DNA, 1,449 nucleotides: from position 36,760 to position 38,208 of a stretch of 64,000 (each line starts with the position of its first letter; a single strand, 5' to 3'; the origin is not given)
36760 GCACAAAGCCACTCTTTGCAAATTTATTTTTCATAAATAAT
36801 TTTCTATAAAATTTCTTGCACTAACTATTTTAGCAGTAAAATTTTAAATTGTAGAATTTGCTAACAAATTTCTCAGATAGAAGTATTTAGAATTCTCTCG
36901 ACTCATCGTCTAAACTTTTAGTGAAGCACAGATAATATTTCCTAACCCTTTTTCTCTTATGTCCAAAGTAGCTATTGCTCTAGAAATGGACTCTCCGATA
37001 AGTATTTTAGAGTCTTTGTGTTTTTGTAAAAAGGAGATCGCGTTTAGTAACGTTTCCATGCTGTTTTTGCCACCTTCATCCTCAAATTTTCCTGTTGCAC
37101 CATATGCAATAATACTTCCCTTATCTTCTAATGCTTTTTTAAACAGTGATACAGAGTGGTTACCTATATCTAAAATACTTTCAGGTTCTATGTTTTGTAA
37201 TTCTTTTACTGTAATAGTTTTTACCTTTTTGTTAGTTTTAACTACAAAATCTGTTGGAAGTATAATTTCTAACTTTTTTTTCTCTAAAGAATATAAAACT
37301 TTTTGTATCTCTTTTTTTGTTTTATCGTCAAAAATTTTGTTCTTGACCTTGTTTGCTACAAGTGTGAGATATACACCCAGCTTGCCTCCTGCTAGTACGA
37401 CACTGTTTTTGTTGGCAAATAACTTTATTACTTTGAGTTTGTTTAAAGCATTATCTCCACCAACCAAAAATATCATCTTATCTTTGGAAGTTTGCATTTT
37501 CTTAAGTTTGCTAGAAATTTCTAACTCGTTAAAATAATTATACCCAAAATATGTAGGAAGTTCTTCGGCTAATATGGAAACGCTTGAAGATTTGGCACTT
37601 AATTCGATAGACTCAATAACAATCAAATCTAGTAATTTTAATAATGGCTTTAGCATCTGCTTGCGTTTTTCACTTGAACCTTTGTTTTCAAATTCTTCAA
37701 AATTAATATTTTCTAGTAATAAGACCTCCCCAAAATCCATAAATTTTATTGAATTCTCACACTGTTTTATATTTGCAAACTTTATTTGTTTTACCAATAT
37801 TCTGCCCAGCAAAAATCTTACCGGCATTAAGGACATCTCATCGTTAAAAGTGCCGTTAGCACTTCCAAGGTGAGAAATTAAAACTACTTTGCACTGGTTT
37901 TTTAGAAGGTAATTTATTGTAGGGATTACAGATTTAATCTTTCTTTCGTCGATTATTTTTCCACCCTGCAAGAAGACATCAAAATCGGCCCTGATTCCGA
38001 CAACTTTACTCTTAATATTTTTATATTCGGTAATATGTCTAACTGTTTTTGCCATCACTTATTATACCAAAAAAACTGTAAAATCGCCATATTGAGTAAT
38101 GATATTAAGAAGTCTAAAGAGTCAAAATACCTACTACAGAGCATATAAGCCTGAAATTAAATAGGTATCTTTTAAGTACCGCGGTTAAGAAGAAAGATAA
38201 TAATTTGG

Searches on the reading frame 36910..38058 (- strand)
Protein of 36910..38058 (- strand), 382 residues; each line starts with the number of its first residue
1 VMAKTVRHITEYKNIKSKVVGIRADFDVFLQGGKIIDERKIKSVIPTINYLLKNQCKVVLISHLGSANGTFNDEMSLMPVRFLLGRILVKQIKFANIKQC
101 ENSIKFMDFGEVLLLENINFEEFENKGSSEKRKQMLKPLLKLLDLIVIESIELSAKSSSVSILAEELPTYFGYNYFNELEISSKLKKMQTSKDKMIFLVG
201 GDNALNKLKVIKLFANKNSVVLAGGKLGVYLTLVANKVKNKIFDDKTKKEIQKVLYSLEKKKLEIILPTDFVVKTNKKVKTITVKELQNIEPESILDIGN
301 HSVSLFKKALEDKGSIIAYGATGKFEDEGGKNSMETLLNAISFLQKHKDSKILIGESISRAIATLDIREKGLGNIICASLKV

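Call 85: search_protein_families(library=pfam, proteins=[window:36910-38058:-], max_evalue=0.00001)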
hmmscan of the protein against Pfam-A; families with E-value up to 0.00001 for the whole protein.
window:36910-38058:- (382 aa): 1 family
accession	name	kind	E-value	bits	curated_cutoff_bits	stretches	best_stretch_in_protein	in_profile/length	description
PF00162.24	PGK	-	2.2e-56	191.9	27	1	14-369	5-360/379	Phosphoglycerate kinase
